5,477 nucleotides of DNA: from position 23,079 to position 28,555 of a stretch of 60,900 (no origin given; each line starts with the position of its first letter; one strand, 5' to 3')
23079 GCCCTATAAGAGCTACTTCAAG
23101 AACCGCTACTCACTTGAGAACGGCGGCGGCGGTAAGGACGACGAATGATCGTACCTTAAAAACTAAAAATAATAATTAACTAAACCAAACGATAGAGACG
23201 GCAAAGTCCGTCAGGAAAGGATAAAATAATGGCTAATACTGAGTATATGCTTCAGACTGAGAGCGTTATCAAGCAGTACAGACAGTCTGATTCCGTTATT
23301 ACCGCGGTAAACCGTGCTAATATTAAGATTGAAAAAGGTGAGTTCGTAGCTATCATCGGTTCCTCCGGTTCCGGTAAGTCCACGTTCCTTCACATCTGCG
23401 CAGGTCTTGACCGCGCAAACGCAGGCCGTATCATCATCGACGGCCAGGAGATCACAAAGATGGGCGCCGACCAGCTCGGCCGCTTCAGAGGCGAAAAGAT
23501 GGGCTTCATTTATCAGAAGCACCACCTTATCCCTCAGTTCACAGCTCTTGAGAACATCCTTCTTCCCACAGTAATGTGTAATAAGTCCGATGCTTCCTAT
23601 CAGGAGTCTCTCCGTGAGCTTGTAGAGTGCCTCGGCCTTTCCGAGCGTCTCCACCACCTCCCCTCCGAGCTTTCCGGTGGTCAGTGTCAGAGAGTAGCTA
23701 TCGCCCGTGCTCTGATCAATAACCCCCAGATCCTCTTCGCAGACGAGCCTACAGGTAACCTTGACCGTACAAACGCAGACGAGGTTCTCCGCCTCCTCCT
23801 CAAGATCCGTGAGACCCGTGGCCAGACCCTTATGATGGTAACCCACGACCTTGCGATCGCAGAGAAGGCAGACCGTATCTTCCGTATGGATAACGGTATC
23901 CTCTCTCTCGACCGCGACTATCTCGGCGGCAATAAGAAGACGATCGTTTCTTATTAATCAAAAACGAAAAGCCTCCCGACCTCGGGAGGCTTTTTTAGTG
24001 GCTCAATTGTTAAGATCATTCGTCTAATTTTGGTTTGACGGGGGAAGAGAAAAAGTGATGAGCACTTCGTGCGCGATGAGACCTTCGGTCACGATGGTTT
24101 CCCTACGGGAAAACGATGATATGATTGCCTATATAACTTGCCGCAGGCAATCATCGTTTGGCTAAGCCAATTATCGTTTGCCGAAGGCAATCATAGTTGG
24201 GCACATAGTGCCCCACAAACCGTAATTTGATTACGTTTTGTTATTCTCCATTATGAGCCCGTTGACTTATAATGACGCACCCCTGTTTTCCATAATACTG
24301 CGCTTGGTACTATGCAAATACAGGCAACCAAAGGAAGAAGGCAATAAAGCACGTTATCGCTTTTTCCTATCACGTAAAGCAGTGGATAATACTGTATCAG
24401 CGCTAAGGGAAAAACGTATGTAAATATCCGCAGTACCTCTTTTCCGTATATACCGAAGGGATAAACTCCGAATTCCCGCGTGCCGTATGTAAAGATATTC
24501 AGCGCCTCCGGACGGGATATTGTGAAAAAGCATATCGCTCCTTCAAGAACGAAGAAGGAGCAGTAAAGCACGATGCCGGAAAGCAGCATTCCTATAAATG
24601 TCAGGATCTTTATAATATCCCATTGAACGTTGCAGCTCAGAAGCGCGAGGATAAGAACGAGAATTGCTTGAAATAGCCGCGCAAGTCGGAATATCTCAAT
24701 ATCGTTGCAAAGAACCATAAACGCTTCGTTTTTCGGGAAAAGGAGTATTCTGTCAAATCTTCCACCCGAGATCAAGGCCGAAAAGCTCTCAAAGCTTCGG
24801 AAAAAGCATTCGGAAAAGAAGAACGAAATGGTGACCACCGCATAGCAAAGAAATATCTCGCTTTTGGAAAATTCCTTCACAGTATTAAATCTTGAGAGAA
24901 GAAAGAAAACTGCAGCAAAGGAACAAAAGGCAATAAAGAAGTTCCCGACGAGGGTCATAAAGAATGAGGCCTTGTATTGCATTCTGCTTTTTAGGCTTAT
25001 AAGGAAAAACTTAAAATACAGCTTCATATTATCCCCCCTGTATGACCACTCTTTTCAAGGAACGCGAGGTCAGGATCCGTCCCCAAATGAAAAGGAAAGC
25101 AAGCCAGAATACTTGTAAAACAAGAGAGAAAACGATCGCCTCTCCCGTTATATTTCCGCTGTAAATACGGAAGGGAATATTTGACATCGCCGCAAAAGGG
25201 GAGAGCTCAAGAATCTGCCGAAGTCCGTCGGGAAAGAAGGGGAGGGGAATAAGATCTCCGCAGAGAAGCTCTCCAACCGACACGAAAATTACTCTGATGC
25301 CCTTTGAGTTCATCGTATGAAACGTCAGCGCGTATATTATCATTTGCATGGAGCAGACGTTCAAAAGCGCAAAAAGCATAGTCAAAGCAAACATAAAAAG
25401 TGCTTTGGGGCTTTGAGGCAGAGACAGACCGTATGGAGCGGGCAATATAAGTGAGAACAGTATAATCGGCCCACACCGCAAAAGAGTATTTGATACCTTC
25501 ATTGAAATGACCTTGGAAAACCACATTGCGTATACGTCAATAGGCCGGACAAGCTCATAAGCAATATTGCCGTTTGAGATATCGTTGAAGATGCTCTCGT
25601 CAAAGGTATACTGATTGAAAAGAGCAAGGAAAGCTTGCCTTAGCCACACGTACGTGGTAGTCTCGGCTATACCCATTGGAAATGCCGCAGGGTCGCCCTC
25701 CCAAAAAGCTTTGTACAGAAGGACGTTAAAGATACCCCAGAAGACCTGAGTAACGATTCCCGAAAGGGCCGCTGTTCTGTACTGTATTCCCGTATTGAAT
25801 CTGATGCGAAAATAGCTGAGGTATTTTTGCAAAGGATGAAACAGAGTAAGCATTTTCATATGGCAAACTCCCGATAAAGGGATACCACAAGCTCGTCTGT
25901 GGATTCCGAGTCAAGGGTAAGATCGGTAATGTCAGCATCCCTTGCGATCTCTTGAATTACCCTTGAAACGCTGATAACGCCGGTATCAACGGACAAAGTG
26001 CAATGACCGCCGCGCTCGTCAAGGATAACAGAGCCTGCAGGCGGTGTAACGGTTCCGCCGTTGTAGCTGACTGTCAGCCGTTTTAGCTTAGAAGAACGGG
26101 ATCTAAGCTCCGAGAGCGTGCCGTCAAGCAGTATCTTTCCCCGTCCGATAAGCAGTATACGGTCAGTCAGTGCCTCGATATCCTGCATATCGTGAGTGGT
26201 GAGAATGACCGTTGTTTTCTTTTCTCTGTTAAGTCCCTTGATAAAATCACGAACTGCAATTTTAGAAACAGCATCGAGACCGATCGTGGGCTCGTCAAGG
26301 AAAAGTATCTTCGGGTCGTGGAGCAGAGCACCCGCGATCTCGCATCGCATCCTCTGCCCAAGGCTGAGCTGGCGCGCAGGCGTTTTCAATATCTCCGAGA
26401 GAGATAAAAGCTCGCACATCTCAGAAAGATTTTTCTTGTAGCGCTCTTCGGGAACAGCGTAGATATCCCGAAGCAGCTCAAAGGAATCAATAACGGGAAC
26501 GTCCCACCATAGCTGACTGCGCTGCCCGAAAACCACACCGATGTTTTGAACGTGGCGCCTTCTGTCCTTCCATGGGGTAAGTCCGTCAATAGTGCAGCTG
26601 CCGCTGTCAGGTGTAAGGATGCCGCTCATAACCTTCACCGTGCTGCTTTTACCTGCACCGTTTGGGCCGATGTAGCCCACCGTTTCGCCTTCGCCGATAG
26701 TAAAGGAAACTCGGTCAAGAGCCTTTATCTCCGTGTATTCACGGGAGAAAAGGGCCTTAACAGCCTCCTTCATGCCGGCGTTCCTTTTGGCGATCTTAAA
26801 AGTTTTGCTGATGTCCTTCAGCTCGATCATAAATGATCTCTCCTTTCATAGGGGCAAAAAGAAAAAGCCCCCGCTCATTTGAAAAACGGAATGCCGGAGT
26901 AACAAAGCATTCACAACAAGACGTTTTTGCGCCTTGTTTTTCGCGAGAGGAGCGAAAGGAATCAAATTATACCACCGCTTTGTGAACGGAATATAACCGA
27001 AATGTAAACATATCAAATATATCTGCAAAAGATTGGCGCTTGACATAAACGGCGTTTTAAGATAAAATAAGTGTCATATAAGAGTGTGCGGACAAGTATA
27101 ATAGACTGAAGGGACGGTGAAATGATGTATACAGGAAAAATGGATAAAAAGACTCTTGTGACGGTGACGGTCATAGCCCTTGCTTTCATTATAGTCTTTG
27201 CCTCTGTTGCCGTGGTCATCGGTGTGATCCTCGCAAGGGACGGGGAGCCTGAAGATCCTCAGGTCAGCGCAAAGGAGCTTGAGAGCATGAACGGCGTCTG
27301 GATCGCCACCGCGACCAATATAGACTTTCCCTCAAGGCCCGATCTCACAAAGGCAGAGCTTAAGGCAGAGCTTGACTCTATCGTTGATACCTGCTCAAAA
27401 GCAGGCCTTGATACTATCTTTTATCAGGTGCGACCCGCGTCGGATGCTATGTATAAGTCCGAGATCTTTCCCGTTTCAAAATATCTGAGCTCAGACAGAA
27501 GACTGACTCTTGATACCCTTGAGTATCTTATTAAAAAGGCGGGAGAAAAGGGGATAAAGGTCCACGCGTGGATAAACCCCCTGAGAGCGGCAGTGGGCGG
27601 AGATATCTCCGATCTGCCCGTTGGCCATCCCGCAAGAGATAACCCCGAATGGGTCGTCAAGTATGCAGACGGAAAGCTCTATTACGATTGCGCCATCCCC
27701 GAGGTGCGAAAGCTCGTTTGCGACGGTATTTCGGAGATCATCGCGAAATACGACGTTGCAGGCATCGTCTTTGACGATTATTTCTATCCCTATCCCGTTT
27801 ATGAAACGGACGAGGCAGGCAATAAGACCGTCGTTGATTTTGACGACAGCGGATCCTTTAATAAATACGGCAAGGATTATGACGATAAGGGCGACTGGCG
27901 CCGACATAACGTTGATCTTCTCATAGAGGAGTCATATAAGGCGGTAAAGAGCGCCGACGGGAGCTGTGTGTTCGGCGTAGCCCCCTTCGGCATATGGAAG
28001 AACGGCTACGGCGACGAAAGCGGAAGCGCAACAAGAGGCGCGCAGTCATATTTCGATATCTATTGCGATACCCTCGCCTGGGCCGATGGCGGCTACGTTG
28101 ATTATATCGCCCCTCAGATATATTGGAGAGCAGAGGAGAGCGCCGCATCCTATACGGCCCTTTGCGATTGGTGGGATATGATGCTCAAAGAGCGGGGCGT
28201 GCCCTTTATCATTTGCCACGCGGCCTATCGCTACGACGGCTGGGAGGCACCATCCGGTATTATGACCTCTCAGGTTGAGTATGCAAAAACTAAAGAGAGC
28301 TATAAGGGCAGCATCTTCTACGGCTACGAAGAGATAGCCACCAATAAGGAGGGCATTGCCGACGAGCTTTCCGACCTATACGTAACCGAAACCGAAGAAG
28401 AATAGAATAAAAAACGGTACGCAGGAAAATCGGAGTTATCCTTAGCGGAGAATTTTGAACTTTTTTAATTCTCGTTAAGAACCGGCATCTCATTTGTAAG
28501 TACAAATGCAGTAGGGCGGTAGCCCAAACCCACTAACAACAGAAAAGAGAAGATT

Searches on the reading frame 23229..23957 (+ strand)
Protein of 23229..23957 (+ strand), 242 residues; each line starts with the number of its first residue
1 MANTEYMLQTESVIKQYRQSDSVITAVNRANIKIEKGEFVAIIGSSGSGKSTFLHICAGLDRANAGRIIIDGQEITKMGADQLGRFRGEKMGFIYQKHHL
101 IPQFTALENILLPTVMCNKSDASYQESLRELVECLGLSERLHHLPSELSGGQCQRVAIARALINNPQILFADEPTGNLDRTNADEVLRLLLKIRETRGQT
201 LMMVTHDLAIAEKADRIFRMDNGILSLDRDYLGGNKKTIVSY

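Call 74: search_protein_families(library=pfam, proteins=[window:23229-23957:+], max_evalue=0.001)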
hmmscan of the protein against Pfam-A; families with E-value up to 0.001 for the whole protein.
window:23229-23957:+ (242 aa): 4 families
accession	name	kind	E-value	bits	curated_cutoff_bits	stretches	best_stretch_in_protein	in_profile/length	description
PF00005.33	ABC_tran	-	1.6e-33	116.7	25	1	28-175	2-136/137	ABC transporter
PF02463.25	SMC_N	-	2.7e-05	24.1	40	0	37-220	24-211/220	RecF/RecN/SMC N terminal domain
PF13555.12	AAA_29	-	0.00059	20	27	0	30-54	15-39/61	P-loop containing region of AAA domain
PF13304.12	AAA_21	-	0.00068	20.2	27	0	39-55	1-17/304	AAA domain, putative AbiEii toxin, Type IV TA system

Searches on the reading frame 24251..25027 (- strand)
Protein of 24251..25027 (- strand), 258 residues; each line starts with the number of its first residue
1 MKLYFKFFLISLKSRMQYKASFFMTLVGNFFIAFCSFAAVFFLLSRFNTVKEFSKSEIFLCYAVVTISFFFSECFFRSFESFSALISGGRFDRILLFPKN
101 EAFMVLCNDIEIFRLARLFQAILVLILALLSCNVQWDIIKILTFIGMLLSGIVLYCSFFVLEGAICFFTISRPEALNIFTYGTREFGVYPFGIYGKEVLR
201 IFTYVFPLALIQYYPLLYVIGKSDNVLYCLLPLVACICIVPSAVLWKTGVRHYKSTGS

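Call 74: search_protein_families(library=pfam, proteins=[window:24251-25027:-], max_evalue=0.001)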
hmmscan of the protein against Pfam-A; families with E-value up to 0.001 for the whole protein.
window:24251-25027:- (258 aa): 1 family
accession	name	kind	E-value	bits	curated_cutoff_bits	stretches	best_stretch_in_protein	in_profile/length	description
PF06182.17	ABC2_membrane_6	-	3.5e-38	132.1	22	1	32-257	3-229/229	ABC-2 family transporter protein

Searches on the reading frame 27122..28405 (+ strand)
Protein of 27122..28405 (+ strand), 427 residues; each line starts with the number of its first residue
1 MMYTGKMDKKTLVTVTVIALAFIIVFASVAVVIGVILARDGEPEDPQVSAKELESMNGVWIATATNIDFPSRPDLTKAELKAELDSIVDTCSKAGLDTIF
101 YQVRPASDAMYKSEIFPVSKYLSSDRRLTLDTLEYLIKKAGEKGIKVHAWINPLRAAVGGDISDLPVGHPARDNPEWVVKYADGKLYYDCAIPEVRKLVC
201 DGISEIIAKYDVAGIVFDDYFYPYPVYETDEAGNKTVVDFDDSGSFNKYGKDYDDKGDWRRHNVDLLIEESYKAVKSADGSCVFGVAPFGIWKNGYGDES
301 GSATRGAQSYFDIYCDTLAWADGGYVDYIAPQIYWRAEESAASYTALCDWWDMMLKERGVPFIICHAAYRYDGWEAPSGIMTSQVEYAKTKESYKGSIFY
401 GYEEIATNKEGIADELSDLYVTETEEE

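Call 15: search_protein_families(library=pfam, proteins=[window:27122-28405:+])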
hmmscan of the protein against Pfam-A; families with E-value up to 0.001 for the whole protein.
window:27122-28405:+ (427 aa): 1 family
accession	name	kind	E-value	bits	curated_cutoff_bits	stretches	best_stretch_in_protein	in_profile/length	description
PF02638.21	GHL10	-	6.3e-51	173.8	27.9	1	56-370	2-298/311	Glycosyl hydrolase-like 10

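Call 17: find_encoding_contigs(protein=window:27122-28405:+, flank=3000, max_places=10)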
Protein window:27122-28405:+ (427 aa): no gene with exactly this product is on record in the collection.

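Call 18: find_homologous_proteins(query=window:27122-28405:+, max_evalue=1e-30)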
Query window:27122-28405:+ (427 aa): 2701 proteins with E <= 1e-30 among 8000 candidates; the best 120 are listed.
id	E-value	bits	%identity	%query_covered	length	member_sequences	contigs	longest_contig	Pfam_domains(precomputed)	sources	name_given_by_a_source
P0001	8.7e-286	966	98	100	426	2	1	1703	PF02638.22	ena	-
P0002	3.6e-214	730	71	99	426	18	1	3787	PF02638.22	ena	-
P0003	1.2e-211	721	73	98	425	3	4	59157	PF02638.22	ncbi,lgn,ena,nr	ncbi:MAG: family 10 glycosylhydrolase [Clostridia bacterium]|nr:family 10 glycosylhydrolase [Clostri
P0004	1.3e-194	665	66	99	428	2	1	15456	PF02638.22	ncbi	-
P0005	7.4e-194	663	65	99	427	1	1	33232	PF02638.22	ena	-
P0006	5.2e-192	657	64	100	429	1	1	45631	PF02638.22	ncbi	-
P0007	1.4e-191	655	65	99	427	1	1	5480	PF02638.22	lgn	-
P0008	2.0e-191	655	66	99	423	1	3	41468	PF02638.22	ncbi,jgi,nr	ncbi:MAG: hypothetical protein E7647_04890 [Ruminococcaceae bacterium]|nr:hypothetical protein [Osci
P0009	2.1e-190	651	64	99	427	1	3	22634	PF02638.22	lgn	-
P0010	5.1e-187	640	65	98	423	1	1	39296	PF02638.22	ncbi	-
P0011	9.5e-186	636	63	98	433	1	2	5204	PF02638.22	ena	-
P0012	4.3e-183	627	63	100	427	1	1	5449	PF02638.22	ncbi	-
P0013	5.8e-180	617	63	98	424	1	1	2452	PF02638.22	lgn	-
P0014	2.1e-179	615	63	98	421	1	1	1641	PF02638.22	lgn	-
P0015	8.7e-179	613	63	97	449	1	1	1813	PF02638.22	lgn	-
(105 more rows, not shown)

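Call 19: find_encoding_contigs(protein=P0001, flank=3000, max_places=5)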
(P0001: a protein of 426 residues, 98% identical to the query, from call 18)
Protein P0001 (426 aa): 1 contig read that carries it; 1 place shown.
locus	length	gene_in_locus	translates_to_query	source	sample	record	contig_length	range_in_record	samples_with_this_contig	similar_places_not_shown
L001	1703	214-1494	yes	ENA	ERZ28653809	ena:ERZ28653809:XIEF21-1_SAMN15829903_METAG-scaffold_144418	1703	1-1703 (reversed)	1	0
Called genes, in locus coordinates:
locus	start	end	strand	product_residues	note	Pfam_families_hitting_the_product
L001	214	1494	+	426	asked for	PF02638:GHL10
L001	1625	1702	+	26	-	?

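Call 20: find_encoding_contigs(protein=P0003, flank=3000, max_places=5)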
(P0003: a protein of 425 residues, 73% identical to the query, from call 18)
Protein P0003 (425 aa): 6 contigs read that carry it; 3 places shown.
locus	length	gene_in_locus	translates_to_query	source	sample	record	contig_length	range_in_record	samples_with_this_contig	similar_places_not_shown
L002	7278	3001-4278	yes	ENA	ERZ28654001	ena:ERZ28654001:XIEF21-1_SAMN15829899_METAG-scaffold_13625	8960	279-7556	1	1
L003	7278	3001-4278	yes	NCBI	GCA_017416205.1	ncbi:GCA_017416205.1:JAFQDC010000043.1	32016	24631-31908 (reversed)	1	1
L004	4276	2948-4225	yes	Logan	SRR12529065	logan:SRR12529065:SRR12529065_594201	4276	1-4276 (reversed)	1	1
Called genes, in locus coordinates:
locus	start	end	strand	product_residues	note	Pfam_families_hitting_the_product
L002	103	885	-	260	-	PF06182:ABC2_membrane_6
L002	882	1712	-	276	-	PF06182:ABC2_membrane_6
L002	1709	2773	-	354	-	PF00005:ABC_tran, PF13304:AAA_21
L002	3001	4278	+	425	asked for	PF02638:GHL10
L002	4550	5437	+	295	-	PF00753:Lactamase_B, PF23023:Anti-Pycsar_Apyc1 (weak), PF12706:Lactamase_B_2 (faint)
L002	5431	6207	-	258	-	PF00072:Response_reg, PF08769:Spo0A_C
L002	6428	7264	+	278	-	PF05116:S6PP (faint), PF08282:Hydrolase_3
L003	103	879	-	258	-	PF06182:ABC2_membrane_6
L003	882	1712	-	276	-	PF06182:ABC2_membrane_6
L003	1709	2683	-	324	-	PF00005:ABC_tran, PF13304:AAA_21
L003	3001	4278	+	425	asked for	PF02638:GHL10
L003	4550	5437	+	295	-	PF00753:Lactamase_B, PF23023:Anti-Pycsar_Apyc1 (weak), PF12706:Lactamase_B_2 (faint)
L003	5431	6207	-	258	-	PF00072:Response_reg, PF08769:Spo0A_C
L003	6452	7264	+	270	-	PF05116:S6PP (faint), PF08282:Hydrolase_3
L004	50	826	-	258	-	PF06182:ABC2_membrane_6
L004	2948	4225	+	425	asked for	PF02638:GHL10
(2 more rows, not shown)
